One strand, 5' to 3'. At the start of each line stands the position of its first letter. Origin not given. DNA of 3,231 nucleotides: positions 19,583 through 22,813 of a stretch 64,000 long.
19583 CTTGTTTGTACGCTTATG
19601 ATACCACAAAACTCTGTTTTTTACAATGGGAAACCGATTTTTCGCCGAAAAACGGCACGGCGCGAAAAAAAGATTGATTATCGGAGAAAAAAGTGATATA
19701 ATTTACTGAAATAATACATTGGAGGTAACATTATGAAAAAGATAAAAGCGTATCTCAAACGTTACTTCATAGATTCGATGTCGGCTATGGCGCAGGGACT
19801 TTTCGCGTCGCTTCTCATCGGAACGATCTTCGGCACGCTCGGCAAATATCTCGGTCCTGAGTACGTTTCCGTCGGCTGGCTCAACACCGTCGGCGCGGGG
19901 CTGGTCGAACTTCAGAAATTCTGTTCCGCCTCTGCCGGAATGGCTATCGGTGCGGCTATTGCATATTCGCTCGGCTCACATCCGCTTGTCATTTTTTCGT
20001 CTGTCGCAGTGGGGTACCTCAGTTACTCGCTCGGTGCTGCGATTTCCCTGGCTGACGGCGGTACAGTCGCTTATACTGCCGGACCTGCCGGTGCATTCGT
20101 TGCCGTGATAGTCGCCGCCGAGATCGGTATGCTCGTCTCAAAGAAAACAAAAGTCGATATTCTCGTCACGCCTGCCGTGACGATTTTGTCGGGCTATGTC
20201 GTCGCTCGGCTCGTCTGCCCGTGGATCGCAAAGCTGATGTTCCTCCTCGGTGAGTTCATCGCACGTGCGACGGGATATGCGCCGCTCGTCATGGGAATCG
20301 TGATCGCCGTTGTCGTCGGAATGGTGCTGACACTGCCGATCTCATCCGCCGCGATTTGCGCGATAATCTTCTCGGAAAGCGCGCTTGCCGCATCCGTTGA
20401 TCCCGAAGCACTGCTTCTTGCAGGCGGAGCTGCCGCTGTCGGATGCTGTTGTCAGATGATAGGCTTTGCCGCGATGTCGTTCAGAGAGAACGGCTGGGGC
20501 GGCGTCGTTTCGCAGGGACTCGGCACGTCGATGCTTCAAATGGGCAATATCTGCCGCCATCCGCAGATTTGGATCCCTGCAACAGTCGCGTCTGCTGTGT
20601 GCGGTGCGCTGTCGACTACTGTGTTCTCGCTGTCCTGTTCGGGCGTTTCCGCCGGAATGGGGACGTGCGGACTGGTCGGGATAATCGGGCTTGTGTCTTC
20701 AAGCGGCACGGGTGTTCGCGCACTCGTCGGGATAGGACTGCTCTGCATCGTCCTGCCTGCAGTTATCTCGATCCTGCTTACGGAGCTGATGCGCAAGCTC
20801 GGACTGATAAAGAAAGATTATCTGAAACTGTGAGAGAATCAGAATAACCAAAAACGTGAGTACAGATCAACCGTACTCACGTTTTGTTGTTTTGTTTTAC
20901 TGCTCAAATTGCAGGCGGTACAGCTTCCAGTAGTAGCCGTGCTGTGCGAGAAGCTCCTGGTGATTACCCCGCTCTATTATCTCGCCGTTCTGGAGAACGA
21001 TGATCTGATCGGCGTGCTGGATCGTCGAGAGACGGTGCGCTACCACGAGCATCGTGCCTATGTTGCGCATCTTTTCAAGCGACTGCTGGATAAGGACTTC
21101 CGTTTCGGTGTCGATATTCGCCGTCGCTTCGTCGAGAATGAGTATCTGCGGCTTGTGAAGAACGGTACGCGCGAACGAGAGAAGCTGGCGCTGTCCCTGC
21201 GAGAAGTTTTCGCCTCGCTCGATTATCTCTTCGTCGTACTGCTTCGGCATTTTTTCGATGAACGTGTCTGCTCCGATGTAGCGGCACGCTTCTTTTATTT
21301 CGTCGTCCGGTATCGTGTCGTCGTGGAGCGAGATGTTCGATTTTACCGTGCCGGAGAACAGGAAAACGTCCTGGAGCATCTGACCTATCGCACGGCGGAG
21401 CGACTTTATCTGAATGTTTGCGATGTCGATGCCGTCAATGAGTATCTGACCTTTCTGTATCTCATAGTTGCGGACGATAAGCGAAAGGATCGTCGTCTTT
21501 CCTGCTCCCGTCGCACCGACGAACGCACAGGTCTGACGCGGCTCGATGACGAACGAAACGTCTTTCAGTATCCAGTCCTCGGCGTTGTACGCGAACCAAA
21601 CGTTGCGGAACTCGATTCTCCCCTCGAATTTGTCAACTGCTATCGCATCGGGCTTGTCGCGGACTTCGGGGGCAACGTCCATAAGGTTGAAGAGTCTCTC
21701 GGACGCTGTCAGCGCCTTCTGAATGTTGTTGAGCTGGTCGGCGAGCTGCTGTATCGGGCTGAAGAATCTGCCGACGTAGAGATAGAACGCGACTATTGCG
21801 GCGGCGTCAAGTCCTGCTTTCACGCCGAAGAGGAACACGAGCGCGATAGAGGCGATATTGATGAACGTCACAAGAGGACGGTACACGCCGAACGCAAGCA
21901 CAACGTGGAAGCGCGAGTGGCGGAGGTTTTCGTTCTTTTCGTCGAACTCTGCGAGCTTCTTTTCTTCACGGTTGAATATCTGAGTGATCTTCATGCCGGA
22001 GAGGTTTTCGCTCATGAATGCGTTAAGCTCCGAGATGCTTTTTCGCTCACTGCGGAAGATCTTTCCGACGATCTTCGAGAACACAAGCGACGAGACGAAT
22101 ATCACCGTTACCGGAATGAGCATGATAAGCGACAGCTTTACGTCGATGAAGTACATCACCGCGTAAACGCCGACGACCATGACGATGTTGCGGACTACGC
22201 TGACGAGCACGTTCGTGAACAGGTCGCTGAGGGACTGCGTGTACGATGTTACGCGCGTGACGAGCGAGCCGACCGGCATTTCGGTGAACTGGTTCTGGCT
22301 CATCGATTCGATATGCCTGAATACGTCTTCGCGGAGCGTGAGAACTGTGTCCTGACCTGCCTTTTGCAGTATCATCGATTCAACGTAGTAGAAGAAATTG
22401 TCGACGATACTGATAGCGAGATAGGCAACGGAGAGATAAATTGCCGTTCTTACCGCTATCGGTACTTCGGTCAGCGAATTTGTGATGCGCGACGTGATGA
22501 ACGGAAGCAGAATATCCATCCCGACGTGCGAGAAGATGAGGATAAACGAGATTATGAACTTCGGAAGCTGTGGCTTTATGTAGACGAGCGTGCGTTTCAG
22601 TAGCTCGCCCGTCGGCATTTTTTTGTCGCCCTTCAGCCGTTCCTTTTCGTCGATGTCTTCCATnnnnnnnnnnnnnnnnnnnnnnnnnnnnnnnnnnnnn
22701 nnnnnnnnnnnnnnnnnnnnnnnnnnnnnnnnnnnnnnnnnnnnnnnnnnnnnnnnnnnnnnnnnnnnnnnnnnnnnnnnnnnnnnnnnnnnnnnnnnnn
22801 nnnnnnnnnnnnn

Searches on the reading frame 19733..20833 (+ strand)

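Call 9: search_protein_families(library=pfam, proteins=[window:19733-20833:+], max_evalue=0.001)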
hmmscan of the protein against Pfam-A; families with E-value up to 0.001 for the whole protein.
window:19733-20833:+ (366 aa): 1 family
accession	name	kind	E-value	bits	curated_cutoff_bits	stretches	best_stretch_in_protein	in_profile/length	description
PF13303.11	PTS_EIIC_2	-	4e-80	269.8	28.9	1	15-365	3-326/327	Phosphotransferase system, EIIC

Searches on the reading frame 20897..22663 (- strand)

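Call 9: search_protein_families(library=pfam, proteins=[window:20897-22663:-], max_evalue=0.001)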
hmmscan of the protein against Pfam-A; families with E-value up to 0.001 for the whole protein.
window:20897-22663:- (588 aa): 5 families
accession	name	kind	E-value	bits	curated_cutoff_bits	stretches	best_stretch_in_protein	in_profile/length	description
PF00664.28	ABC_membrane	-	3.8e-42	145.3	28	1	36-282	1-248/274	ABC transporter transmembrane region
PF00005.33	ABC_tran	-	6.6e-29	101.7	25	1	366-515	1-137/137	ABC transporter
PF02463.25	SMC_N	-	0.00014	21.8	40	0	447-557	135-211/220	RecF/RecN/SMC N terminal domain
PF20720.3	nSTAND3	-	0.00067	19.8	27.2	0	372-407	13-48/155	Novel STAND NTPase 3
PF13401.12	AAA_22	-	0.00085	20.1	27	0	376-517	5-96/130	AAA domain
